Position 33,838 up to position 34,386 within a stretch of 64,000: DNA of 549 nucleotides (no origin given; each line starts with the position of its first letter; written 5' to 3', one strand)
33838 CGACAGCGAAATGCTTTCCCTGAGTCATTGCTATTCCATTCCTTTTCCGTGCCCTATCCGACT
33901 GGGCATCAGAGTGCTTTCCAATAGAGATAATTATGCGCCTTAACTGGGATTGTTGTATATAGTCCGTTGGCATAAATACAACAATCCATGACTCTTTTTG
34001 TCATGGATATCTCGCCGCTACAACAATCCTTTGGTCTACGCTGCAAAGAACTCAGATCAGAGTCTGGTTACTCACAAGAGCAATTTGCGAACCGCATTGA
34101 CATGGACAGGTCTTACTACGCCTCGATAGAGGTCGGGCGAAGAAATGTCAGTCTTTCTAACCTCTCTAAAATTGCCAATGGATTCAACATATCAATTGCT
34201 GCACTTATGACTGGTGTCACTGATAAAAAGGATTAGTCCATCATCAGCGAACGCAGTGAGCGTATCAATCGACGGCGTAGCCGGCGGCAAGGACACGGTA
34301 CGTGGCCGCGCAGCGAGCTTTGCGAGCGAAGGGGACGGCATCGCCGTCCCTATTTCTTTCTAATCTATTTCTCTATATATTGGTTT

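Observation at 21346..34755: Integrative mobilizable element at tRNA-Arg(CCT) with an unusual cargo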

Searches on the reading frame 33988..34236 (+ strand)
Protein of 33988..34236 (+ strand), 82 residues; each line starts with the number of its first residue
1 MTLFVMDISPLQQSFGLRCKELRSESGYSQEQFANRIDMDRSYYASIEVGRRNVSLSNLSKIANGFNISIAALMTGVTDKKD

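Call 9: search_protein_families(library=pfam, proteins=[window:33988-34236:+], max_evalue=0.01)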
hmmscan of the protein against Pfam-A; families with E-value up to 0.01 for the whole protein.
window:33988-34236:+ (82 aa): 4 families
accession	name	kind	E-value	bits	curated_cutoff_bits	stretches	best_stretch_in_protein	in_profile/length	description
PF01381.28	HTH_3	-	1.2e-14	54.5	23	1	20-72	2-54/55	Helix-turn-helix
PF12844.13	HTH_19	-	4.8e-12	46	30.2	1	19-77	4-62/64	Helix-turn-helix domain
PF13560.12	HTH_31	-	2.8e-09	37.6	27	1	15-68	2-56/64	Helix-turn-helix domain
PF13443.12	HTH_26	-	0.0073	17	22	1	20-75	3-59/63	Cro/C1-type HTH DNA-binding domain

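Call 15: find_encoding_contigs(protein=window:33988-34236:+, flank=10000, max_places=10)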
Protein window:33988-34236:+ (82 aa): 24 contigs read that carry it; 10 places shown.
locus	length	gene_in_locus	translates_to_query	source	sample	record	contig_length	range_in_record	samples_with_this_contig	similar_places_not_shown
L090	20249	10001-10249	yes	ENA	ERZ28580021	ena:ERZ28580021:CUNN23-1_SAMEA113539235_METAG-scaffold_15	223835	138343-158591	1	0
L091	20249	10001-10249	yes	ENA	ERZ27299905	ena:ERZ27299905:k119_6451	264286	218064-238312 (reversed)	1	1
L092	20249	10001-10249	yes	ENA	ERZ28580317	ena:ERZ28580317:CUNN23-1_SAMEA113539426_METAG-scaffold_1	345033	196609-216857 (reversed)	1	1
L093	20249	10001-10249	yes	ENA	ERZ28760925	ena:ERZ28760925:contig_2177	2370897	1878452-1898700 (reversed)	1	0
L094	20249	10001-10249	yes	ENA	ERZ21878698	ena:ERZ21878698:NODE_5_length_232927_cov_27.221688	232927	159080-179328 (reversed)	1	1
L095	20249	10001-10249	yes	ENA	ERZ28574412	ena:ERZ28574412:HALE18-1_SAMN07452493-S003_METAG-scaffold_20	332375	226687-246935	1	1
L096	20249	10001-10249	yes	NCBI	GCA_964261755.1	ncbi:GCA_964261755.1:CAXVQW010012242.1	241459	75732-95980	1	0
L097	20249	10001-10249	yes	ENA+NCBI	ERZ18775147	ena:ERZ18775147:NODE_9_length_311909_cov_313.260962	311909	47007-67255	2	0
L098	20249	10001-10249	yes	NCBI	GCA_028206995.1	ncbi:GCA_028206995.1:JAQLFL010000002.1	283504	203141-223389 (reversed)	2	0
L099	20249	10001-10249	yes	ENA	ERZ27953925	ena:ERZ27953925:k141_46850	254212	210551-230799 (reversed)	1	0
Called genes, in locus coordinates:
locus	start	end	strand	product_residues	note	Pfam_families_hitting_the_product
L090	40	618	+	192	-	-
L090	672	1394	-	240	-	PF00149:Metallophos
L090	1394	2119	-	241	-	PF00149:Metallophos (weak)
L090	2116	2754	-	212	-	-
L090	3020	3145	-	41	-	-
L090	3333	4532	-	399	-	PF03432:Relaxase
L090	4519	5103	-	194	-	PF21983:NikA-like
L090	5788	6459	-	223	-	-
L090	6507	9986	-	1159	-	-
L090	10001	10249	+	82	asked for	PF12844:HTH_19, PF13560:HTH_31, PF01381:HTH_3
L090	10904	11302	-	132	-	PF06115:DUF956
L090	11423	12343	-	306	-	PF03613:EIID-AGA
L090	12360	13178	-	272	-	PF03609:EII-Sor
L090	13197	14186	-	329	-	PF03610:EIIA-man, PF03830:PTSIIB_sorb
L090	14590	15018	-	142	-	PF01155:HypA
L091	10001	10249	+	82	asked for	PF12844:HTH_19, PF13560:HTH_31, PF01381:HTH_3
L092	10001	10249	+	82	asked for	PF12844:HTH_19, PF13560:HTH_31, PF01381:HTH_3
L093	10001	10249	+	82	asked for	PF12844:HTH_19, PF13560:HTH_31, PF01381:HTH_3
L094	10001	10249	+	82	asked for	PF12844:HTH_19, PF13560:HTH_31, PF01381:HTH_3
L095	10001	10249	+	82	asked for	PF12844:HTH_19, PF13560:HTH_31, PF01381:HTH_3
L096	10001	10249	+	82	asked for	PF12844:HTH_19, PF13560:HTH_31, PF01381:HTH_3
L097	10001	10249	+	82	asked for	PF12844:HTH_19, PF13560:HTH_31, PF01381:HTH_3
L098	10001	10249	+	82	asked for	PF12844:HTH_19, PF13560:HTH_31, PF01381:HTH_3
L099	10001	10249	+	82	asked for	PF12844:HTH_19, PF13560:HTH_31, PF01381:HTH_3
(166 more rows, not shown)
